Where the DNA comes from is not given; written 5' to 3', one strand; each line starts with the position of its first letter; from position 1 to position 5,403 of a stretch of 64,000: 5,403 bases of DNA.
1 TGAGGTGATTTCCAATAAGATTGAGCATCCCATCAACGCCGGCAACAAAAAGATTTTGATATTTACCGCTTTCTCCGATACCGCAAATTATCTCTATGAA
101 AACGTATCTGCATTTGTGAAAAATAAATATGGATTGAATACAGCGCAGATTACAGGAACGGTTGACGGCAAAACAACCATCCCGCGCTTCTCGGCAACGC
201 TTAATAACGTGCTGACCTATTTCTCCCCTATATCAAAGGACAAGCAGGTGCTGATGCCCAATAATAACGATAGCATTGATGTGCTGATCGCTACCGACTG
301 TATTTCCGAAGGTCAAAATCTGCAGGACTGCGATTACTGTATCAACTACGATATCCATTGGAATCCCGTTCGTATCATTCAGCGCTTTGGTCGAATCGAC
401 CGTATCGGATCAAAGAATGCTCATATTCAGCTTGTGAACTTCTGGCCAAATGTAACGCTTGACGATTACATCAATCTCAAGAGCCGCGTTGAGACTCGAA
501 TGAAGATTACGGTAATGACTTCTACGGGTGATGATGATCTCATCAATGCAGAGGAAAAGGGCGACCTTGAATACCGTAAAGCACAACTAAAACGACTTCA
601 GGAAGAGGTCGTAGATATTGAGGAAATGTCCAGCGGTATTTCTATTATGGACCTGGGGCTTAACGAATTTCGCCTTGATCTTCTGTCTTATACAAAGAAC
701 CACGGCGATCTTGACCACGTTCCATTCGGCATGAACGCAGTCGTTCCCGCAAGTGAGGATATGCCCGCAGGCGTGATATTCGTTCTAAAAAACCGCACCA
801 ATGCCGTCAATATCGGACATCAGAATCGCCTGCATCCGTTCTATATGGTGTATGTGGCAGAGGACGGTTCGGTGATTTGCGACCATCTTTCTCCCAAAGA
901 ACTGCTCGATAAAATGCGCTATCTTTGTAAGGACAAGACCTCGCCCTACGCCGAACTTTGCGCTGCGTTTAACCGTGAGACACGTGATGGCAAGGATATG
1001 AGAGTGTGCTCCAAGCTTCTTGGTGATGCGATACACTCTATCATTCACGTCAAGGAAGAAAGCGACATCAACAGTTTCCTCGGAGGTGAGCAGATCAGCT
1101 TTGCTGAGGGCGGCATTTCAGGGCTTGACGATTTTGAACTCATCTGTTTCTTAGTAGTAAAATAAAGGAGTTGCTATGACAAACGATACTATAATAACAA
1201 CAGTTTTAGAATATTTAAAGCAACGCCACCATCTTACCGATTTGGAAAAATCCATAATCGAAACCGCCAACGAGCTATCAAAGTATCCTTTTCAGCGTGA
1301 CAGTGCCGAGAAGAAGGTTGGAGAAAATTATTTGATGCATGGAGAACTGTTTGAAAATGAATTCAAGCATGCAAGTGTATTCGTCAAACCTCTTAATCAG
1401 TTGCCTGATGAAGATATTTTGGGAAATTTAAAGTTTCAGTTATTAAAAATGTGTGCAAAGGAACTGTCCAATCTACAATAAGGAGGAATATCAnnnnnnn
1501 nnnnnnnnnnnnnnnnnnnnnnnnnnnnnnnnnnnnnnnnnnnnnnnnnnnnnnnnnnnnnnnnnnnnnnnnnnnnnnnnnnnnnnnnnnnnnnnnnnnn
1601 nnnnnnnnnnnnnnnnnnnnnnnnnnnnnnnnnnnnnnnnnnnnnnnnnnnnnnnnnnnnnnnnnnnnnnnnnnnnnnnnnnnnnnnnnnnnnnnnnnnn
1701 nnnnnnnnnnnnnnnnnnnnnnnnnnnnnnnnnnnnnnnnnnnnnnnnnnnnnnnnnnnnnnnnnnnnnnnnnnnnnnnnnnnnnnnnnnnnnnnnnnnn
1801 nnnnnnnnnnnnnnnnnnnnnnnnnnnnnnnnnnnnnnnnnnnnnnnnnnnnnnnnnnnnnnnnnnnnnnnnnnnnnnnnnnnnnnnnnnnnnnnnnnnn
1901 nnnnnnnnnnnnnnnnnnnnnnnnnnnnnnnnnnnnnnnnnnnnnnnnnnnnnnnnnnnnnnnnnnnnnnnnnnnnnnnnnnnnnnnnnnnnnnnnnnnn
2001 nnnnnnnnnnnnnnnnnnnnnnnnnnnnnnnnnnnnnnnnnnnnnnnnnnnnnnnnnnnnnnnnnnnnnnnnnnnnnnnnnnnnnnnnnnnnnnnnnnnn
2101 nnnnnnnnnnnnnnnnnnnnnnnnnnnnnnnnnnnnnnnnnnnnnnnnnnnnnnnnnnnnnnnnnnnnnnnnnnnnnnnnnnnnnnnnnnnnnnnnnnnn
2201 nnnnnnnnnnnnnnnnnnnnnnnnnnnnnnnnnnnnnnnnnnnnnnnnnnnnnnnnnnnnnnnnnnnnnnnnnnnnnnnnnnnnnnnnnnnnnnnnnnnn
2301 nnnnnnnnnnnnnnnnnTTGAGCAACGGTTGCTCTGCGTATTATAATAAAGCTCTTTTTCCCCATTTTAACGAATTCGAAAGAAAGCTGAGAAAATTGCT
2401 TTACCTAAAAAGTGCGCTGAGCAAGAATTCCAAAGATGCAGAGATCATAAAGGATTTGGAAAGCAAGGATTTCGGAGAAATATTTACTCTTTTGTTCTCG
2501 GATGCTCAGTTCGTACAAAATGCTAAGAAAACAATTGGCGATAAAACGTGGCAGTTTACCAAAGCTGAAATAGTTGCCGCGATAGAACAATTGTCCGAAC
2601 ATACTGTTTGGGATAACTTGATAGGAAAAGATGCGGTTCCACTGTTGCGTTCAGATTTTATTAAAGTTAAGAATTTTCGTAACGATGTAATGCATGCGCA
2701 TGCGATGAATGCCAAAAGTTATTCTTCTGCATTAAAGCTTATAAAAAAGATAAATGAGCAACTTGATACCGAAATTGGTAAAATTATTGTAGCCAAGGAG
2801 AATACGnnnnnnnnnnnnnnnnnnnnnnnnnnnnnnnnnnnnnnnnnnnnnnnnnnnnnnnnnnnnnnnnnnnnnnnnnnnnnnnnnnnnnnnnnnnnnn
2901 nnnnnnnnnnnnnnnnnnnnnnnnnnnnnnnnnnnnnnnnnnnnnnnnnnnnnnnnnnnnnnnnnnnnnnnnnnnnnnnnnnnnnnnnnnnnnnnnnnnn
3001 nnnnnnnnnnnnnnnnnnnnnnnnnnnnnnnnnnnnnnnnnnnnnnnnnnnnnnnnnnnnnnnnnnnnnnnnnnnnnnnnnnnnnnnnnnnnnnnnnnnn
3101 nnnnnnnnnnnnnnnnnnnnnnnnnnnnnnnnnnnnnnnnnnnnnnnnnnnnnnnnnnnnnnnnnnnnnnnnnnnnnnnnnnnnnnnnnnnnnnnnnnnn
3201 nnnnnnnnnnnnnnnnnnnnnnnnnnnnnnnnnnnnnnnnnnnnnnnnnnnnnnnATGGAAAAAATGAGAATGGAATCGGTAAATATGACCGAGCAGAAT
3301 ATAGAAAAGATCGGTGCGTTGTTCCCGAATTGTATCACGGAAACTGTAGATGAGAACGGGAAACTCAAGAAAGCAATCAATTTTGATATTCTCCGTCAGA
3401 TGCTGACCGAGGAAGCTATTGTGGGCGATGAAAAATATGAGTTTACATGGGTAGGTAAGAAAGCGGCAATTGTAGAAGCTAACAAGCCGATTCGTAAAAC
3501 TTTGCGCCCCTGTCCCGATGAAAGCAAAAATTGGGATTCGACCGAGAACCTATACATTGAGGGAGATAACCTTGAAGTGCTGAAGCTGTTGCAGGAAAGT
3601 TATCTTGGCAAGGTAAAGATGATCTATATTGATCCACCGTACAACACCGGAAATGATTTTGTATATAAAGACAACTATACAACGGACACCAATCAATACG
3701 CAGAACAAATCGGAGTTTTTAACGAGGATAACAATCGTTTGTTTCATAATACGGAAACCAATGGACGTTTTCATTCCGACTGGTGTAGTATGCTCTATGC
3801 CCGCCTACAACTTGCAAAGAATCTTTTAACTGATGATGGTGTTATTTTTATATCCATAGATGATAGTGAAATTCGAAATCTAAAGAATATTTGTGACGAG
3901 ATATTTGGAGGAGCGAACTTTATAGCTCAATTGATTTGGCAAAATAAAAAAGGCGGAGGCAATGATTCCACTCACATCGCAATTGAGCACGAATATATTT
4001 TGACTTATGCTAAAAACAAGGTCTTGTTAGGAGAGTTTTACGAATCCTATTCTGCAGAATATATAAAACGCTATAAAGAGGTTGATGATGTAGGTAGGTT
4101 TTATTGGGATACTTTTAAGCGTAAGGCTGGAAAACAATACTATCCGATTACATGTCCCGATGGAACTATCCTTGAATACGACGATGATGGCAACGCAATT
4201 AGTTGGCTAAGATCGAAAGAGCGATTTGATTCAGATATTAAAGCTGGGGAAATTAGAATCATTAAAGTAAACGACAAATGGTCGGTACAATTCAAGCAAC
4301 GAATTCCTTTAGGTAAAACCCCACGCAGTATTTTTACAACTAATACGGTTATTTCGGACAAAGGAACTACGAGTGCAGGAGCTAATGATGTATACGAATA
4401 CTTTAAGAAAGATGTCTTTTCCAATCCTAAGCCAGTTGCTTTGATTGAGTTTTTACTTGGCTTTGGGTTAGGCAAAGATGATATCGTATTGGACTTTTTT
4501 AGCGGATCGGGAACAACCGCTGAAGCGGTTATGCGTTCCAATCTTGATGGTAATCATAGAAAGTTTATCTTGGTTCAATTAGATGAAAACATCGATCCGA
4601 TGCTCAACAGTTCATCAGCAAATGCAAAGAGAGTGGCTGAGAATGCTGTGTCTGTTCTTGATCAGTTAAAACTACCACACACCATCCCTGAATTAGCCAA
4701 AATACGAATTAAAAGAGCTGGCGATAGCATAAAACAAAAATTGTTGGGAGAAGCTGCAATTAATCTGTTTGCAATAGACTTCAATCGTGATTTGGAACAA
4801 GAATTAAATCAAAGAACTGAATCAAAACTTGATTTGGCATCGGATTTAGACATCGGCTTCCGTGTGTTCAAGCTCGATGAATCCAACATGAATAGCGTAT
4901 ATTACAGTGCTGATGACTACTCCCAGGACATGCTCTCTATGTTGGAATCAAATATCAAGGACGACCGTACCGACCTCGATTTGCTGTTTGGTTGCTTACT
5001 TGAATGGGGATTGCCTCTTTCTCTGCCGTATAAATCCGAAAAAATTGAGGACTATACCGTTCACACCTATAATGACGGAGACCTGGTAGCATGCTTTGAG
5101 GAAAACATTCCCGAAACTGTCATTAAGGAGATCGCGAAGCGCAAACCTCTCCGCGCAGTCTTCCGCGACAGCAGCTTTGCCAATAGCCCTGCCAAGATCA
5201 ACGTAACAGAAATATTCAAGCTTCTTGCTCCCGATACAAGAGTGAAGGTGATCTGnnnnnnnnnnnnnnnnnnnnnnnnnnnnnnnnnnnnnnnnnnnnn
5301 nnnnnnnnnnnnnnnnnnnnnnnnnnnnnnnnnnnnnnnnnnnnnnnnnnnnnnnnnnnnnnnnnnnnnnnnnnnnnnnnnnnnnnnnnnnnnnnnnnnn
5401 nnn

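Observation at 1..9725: The element's cargo is a seven-gene translationally coupled helicase / DUF4391 / HEPN / Mod / HEPN-like / Res operon plus Abi-alpha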

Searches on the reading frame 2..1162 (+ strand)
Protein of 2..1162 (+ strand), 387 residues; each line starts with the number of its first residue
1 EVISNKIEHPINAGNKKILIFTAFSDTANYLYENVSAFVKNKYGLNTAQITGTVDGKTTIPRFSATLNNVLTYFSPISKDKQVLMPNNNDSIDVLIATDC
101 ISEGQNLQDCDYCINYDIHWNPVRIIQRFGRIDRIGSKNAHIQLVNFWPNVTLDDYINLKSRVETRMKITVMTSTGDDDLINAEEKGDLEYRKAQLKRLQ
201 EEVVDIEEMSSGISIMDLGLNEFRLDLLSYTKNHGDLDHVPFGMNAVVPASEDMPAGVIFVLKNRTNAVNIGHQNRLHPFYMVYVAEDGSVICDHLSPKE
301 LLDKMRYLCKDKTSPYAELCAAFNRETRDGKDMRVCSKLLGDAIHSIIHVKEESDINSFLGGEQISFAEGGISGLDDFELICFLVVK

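Call 3: search_protein_families(library=pfam, proteins=[window:2-1162:+], max_evalue=0.01)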
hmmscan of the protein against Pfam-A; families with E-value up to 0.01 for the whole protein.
window:2-1162:+ (387 aa): 1 family
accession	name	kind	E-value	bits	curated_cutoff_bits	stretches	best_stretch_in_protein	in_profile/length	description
PF00271.37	Helicase_C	-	1.3e-15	58.1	23.5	1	13-136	13-110/110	Helicase conserved C-terminal domain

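Call 4: search_protein_families(library=padloc, proteins=[window:2-1162:+], max_evalue=0.01)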
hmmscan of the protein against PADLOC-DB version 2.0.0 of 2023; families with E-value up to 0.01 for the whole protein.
window:2-1162:+ (387 aa): 35 families (the best 25 are shown)
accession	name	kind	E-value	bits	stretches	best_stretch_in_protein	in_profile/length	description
PDLC01075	C3a139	-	3.1e-57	192.6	1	15-386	614-947/948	HKD+Snf2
PDLC02623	DrmD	-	2e-21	73.5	1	79-169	567-655/1040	DrmD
PDLC00659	HmaA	-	7.6e-20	68.4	1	13-139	510-614/1176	SNF2 helicase / DEAD-box helicase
PDLC02621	DrmD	-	5.2e-19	66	1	12-151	518-639/1040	DrmD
PDLC02500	BrxHI|BrxHII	-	2.3e-18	64.2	1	87-148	525-585/933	BrxHI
PDLC02619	DrmD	-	1.9e-16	57.4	1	15-143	413-541/872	DrmD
PDLC02193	PLD_Helicase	-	9.1e-15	51.9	1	88-186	750-851/905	-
PDLC02620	DrmD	-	7.6e-14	48.6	1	71-143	515-585/1060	DrmD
PDLC02853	DpdE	-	1.3e-12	44.6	1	88-148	550-611/985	DpdE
PDLC02633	DrmD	-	9.9e-12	41.6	1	87-150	579-643/839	DrmD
PDLC02572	DrmA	-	2.7e-11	40.2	1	88-142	573-628/1043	DrmA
PDLC02504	BrxHI|BrxHII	-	3.5e-11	39.8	1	88-153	533-598/971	BrxHII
PDLC02625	DrmD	-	2.6e-10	37.5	1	89-177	322-412/792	DrmD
PDLC02632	DrmD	-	2.5e-09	34.2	1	89-152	577-638/662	DrmD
PDLC02634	DrmD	-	2.7e-08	30.1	1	75-145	522-592/900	DrmD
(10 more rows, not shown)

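Call 5: search_protein_families(library=ncbifam, proteins=[window:2-1162:+], max_evalue=0.01)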
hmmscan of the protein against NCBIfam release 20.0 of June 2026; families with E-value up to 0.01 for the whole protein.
window:2-1162:+ (387 aa): 17 families
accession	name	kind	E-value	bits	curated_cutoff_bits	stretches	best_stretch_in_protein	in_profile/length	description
NF038317.1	DISARM_DrmD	equivalog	6.3e-22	77.7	610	1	12-153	503-626/1021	DISARM system SNF2-like helicase DrmD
NF042964.1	phospholipD_antiphage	equivalog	1.6e-18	66.5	1100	1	87-194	741-851/895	phospholipase D-like domain-containing anti-phage protein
NF038318.1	DISARM_DrmD_b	equivalog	7e-16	57.5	950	1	15-142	410-537/868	DISARM system SNF2-like helicase DrmD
NF041062.1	DpdE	equivalog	1.9e-10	39.4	500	1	87-150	591-656/1048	protein DpdE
NF008394.0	PRK11192.1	equivalog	1.2e-08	34.2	507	1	84-150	290-356/441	ATP-dependent RNA helicase SrmB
NF053631.1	RNA_helic_CshA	equivalog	3e-08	33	646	1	79-171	275-367/434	degradosome RNA helicase CshA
NF008744.0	PRK11776.1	equivalog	1.3e-07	30.5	524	1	81-146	282-347/460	ATP-dependent RNA helicase DbpA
NF010337.0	PRK13766.1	equivalog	2.9e-07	29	610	1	12-203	363-533/781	Hef nuclease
NF003426.0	PRK04914.1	equivalog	1.7e-06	26.6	576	1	88-140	544-596/959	RNA polymerase-associated protein RapA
NF003419.0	PRK04837.1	equivalog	0.00015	20.7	588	1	78-145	293-360/424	ATP-dependent RNA helicase RhlB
NF008642.0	PRK11634.1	equivalog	0.00021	19.8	989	1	82-172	286-369/628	DEAD/DEAH family ATP-dependent RNA helicase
NF053711.1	RNA_heli_RhlE1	exception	0.00027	19.8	750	1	87-146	290-349/434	RNA helicase RhlE1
NF003390.0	PRK04537.1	equivalog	0.00079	18.6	732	1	76-145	292-361/572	ATP-dependent RNA helicase RhlB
NF002340.1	PRK01297.1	equivalog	0.00099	18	564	1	82-144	290-352/372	ATP-dependent RNA helicase RhlB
NF053636.1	DDHlcsCsdAPsy1082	equivalog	0.001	17.7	890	1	76-148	278-350/512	DEAD/DEAH box helicase CsdA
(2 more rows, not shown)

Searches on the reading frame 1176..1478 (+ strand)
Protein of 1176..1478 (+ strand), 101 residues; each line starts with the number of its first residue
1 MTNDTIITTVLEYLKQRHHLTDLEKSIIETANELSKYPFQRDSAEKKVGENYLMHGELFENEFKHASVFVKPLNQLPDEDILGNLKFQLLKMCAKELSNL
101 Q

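Call 3: search_protein_families(library=pfam, proteins=[window:1176-1478:+], max_evalue=0.01)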
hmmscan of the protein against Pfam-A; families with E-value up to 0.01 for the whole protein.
window:1176-1478:+ (101 aa): 0 families

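Call 4: search_protein_families(library=padloc, proteins=[window:1176-1478:+], max_evalue=0.01)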
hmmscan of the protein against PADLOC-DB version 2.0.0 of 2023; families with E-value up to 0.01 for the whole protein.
window:1176-1478:+ (101 aa): 0 families

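Call 5: search_protein_families(library=ncbifam, proteins=[window:1176-1478:+], max_evalue=0.01)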
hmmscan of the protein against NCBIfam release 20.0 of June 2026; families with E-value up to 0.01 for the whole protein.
window:1176-1478:+ (101 aa): 0 families

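Call 106: search_protein_families(library=phrogs, proteins=[window:1176-1478:+], max_evalue=0.01)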
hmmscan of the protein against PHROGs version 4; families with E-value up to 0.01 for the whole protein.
window:1176-1478:+ (101 aa): 0 families

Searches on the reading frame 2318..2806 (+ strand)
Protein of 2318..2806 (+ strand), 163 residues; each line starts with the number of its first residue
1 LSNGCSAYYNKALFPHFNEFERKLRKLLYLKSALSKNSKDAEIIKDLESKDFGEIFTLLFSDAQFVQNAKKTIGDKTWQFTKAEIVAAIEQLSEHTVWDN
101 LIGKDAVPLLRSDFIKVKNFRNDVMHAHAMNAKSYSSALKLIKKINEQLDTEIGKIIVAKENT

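Call 91: search_protein_families(library=pfam, proteins=[window:2318-2806:+], max_evalue=1)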
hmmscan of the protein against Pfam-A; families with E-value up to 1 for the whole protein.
seq(163 aa): 2 families
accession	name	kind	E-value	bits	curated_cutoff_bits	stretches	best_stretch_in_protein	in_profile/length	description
PF23191.1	WH_MCM3_C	-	0.031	14.9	27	0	78-94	47-63/77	MCM3-like, winged helix domain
PF05184.20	SapB_1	-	0.55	10.7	25.2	0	29-48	12-31/38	Saposin-like type B, region 1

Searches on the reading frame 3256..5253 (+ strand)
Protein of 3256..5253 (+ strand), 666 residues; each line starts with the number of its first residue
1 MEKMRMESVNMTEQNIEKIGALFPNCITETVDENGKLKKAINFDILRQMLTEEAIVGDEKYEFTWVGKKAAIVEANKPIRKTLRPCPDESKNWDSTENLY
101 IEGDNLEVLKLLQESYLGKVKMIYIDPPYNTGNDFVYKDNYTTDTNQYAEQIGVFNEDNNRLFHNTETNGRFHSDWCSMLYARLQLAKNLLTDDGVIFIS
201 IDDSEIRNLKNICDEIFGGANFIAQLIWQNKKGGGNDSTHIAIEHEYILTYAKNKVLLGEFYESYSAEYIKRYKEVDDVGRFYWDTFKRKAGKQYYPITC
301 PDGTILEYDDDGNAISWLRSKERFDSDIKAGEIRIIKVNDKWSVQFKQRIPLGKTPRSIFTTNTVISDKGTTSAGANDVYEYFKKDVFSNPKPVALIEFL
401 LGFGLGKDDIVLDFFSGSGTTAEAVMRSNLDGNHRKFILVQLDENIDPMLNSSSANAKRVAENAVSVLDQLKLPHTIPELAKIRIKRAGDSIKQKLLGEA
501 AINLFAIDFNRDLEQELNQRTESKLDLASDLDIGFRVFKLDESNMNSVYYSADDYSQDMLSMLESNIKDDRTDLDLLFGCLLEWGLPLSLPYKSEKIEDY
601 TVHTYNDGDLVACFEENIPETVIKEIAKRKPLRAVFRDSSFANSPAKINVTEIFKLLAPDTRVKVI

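Call 3: search_protein_families(library=pfam, proteins=[window:3256-5253:+], max_evalue=0.01)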
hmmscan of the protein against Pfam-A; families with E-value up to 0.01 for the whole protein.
window:3256-5253:+ (666 aa): 2 families
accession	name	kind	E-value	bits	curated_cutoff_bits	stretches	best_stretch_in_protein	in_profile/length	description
PF01555.25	N6_N4_Mtase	-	3e-37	129.2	26.7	1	120-444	1-213/221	DNA methylase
PF03602.21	Cons_hypoth95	-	9.9e-05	22.5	24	0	68-134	65-128/182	Conserved hypothetical protein 95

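Call 4: search_protein_families(library=padloc, proteins=[window:3256-5253:+], max_evalue=0.01)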
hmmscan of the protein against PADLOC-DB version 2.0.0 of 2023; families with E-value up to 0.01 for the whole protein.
window:3256-5253:+ (666 aa): 37 families (the best 25 are shown)
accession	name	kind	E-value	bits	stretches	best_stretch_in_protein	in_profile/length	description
PDLC03634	MTase_III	-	1.2e-205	683.1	1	1-666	2-621/621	Type III methyltransferase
PDLC03641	MTase_III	-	2.7e-109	364.6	1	6-561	9-546/657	Type III methyltransferase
PDLC03642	MTase_III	-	1.5e-82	275.9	2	167-446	130-401/528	Type III methyltransferase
PDLC03637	MTase_III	-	4.2e-79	264.6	1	14-447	49-458/513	Type III methyltransferase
PDLC03644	MTase_III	-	9e-78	260.3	1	64-446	5-385/542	Type III methyltransferase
PDLC03640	MTase_III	-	1.6e-52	176.8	2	86-256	32-201/654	Type III methyltransferase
PDLC03636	MTase_III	-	1.2e-47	160.9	3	171-280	91-200/575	Type III methyltransferase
PDLC03635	MTase_III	-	1.2e-41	141.3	2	169-427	260-550/708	Type III methyltransferase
PDLC03639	MTase_III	-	2.8e-36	123.1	2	95-267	85-235/639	Type III methyltransferase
PDLC03278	MTase_II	-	1e-35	121.9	2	172-291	42-158/390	Type II methyltransferase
PDLC03643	MTase_III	-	6.4e-32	109.3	1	180-527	1-345/465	Type III methyltransferase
PDLC03638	MTase_III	-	3.8e-31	106.2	2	172-445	427-668/816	Type III methyltransferase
PDLC03354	MTase_II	-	7.2e-31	105.6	2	98-283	61-238/425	Type II methyltransferase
PDLC03646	MTase_III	-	1.6e-29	100.4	3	171-256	516-601/1057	Type III methyltransferase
PDLC03300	MTase_II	-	1.7e-28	97.5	2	96-254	10-163/302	Type II methyltransferase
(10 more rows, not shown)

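Call 5: search_protein_families(library=ncbifam, proteins=[window:3256-5253:+], max_evalue=0.01)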
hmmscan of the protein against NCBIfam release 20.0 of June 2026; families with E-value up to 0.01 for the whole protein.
window:3256-5253:+ (666 aa): 3 families
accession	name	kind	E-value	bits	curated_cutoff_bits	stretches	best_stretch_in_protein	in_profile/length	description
NF008572.0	PRK11524.1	equivalog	7.2e-09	35.2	292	1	91-166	8-79/294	adenine-specific DNA-methyltransferase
NF050803.1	DnaMtaseCcrMCaul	equivalog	4.8e-06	25.7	830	1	385-467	183-260/350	adenine-specific DNA-methyltransferase CcrM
TIGR00095.1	TIGR00095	equivalog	0.0013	18.4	117.5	0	68-133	76-138/194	16S rRNA (guanine(966)-N(2))-methyltransferase RsmD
